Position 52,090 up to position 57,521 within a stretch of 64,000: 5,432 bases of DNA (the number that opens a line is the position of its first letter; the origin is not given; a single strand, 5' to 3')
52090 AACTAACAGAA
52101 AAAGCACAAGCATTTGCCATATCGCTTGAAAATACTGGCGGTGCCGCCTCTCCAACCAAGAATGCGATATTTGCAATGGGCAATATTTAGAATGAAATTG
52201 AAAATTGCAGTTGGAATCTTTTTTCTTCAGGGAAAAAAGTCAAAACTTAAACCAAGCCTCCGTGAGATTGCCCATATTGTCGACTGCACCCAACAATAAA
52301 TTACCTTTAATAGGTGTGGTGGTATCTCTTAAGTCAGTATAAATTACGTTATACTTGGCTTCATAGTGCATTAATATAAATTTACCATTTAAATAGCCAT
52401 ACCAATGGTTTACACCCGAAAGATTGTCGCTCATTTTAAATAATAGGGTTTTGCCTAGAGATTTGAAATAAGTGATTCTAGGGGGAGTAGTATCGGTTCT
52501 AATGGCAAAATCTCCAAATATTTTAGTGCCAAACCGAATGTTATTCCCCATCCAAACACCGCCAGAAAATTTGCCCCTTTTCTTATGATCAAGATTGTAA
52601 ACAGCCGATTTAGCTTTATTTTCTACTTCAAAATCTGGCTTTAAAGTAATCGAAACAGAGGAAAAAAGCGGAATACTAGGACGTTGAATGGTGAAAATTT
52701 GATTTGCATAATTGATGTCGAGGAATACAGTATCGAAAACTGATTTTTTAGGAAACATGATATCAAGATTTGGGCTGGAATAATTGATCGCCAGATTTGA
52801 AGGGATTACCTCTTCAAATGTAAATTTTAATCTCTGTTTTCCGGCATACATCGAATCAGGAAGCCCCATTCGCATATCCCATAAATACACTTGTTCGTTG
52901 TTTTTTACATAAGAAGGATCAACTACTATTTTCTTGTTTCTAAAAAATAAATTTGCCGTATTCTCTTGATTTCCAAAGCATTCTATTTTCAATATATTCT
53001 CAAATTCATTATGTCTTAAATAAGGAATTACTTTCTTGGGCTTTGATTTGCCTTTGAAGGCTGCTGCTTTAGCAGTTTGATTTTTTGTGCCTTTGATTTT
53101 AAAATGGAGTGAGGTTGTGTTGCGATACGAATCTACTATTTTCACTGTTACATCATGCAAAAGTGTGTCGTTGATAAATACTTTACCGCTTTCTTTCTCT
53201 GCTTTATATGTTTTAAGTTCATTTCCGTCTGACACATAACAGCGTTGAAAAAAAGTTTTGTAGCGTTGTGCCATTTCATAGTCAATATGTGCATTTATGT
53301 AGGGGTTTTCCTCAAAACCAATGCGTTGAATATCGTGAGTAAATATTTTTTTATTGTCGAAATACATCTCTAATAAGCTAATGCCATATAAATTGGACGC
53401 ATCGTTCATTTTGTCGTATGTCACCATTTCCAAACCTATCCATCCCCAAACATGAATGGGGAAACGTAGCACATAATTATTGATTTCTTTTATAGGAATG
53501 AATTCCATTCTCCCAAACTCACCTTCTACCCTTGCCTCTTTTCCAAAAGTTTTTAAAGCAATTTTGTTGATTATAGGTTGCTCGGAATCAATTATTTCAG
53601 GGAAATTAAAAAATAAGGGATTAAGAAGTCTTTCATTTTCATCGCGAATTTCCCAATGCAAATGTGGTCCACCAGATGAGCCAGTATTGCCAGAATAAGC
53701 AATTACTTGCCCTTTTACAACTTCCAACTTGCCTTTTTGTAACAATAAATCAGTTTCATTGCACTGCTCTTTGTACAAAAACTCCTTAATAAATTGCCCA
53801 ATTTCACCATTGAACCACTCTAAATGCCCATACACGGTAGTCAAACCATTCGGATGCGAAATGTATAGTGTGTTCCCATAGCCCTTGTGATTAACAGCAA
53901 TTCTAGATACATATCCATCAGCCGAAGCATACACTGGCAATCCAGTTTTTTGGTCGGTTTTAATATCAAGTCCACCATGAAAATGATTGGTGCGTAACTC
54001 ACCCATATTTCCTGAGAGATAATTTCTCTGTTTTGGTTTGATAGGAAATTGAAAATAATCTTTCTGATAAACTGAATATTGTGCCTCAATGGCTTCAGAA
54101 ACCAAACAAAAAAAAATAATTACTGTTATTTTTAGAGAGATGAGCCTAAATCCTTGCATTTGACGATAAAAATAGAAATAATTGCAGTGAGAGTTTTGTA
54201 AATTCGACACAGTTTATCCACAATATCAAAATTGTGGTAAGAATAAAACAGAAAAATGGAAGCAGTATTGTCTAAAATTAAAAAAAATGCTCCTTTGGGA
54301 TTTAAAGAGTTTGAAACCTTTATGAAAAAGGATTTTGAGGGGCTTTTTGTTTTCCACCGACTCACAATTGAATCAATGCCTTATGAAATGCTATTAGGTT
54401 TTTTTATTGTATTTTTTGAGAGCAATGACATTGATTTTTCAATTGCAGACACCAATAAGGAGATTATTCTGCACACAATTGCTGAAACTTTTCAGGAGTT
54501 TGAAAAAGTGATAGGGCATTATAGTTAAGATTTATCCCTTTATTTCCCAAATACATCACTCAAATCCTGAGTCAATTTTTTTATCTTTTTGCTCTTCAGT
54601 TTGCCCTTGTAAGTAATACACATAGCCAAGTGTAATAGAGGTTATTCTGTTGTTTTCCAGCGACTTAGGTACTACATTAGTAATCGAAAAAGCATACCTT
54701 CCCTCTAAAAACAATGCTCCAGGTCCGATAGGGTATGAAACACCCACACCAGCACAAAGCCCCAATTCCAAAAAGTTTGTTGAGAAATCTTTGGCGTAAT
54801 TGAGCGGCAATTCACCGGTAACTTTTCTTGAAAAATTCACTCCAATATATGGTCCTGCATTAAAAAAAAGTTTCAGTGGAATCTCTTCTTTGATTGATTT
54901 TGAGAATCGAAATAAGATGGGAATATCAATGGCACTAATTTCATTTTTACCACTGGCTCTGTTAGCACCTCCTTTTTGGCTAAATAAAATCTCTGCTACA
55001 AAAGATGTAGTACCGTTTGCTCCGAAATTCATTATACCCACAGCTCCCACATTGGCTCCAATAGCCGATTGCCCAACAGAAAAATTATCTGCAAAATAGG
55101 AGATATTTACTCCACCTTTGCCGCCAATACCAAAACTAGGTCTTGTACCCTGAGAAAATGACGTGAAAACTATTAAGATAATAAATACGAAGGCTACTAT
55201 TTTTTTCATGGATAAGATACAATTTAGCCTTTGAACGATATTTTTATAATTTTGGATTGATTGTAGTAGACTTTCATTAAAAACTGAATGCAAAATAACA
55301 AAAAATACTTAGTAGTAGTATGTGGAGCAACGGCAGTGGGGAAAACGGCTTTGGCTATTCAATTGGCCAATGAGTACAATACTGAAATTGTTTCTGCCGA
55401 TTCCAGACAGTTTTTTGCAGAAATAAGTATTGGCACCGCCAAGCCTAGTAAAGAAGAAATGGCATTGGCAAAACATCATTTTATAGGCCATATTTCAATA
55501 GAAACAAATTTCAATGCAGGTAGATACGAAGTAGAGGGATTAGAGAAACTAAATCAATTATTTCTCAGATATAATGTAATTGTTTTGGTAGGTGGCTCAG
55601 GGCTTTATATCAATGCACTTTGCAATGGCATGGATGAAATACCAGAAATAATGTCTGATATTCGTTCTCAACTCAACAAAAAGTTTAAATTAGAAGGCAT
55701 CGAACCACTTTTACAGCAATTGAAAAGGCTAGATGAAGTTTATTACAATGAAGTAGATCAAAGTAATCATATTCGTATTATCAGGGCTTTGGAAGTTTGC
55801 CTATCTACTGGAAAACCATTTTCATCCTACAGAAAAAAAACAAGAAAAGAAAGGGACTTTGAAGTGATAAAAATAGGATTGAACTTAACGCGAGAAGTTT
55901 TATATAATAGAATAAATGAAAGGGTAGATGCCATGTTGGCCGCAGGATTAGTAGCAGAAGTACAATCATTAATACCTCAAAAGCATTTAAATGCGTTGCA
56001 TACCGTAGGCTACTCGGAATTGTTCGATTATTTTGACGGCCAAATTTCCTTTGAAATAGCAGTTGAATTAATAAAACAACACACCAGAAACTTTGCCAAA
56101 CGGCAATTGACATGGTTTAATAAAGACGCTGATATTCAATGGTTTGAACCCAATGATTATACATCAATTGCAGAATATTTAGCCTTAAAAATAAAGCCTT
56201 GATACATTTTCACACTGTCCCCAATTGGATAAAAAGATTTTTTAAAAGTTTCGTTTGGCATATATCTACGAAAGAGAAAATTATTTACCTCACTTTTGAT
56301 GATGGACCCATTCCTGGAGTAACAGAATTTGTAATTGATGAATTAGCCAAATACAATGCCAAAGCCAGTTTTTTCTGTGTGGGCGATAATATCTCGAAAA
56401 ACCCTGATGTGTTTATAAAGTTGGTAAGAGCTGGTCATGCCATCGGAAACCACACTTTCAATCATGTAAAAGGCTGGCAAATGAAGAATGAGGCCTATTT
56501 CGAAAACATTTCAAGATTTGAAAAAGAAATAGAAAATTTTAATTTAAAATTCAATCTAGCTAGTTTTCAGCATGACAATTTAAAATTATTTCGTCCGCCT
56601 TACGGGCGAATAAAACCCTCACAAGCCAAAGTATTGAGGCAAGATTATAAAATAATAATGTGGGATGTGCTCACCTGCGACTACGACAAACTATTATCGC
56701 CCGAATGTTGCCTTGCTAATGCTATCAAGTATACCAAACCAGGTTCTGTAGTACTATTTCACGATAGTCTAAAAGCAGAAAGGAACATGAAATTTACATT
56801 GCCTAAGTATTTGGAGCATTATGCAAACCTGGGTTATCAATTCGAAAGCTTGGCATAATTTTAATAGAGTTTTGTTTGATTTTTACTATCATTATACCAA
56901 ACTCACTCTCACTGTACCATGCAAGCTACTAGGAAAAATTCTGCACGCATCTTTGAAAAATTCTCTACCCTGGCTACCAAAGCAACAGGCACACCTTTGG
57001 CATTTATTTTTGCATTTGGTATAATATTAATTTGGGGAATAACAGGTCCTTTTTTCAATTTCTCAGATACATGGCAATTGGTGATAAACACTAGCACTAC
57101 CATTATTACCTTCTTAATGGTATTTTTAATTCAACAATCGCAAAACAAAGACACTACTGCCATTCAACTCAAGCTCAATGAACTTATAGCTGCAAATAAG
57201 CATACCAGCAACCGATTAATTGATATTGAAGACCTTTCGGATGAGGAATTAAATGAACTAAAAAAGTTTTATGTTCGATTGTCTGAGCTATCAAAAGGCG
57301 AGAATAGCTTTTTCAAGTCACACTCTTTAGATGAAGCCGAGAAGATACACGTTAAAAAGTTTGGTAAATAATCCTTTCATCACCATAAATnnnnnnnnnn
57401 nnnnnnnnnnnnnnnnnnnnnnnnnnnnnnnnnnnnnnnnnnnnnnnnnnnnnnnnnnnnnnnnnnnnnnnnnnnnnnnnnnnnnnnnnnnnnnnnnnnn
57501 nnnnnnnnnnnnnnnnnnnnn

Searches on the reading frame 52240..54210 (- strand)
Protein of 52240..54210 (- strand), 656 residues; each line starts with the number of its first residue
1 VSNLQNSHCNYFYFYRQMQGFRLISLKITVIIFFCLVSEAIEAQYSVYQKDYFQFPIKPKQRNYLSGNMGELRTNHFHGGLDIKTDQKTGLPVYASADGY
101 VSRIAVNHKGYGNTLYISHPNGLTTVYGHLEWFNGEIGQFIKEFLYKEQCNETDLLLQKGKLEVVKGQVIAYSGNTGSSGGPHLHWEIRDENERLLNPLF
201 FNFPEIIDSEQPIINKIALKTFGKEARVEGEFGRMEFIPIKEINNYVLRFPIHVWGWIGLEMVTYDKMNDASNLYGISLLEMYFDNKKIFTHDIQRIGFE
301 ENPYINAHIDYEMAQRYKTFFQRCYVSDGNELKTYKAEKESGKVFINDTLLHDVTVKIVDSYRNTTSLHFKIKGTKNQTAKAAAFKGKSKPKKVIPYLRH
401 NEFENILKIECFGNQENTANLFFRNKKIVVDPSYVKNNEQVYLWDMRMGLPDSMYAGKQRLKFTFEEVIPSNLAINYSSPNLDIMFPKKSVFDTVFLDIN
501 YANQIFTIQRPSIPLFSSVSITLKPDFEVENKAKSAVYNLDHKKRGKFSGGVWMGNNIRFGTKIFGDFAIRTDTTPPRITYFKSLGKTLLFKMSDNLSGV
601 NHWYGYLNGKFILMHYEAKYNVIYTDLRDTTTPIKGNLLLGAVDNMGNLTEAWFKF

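Call 80: search_protein_families(library=pfam, proteins=[window:52240-54210:-], max_evalue=0.001)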
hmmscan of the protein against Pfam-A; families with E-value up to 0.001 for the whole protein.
window:52240-54210:- (656 aa): 1 family
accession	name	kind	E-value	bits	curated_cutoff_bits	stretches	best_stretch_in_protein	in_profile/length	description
PF01551.29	Peptidase_M23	-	5.4e-22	78.2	28.7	2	77-142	2-64/96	Peptidase family M23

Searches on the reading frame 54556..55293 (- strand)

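Call 80: search_protein_families(library=pfam, proteins=[window:54556-55293:-], max_evalue=0.001)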
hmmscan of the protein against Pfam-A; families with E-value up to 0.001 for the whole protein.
window:54556-55293:- (245 aa): 1 family
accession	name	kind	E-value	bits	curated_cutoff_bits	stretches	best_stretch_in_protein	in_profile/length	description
PF13568.12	OMP_b-brl_2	-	2e-18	67.5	27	1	46-207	1-173/175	Outer membrane protein beta-barrel domain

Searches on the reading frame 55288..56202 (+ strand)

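Call 80: search_protein_families(library=pfam, proteins=[window:55288-56202:+], max_evalue=0.001)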
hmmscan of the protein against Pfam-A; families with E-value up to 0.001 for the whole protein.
window:55288-56202:+ (304 aa): 3 families
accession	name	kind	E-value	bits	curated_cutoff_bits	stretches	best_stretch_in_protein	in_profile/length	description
PF01715.23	IPPT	-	3.9e-78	262.9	23.6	1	41-279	1-242/243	IPP transferase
PF01745.22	IPT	-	3.6e-10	40.1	20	1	9-109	4-104/233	Isopentenyl transferase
PF13671.12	AAA_33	-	0.00089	20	27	0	8-39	1-32/143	AAA domain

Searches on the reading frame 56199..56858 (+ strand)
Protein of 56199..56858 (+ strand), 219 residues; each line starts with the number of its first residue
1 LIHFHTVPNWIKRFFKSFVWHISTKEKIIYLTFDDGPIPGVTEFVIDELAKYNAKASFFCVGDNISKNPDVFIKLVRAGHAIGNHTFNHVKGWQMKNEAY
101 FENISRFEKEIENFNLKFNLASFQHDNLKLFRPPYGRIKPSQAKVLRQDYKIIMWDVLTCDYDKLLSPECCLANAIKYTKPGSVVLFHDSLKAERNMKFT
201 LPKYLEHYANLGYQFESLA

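Call 80: search_protein_families(library=pfam, proteins=[window:56199-56858:+], max_evalue=0.001)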
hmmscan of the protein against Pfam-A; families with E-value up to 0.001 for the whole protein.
window:56199-56858:+ (219 aa): 1 family
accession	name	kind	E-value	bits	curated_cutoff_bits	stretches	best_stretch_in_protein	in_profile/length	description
PF01522.26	Polysacc_deac_1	-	4e-26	91.8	23.1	1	23-147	3-117/124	Polysaccharide deacetylase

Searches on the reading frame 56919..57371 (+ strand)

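Call 80: search_protein_families(library=pfam, proteins=[window:56919-57371:+], max_evalue=0.001)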
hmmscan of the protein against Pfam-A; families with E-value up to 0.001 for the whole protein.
window:56919-57371:+ (150 aa): 1 family
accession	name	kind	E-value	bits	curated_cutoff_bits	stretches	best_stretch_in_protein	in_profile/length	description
PF04120.17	Iron_permease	-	2.4e-53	179.8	25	1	12-136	1-125/128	Low affinity iron permease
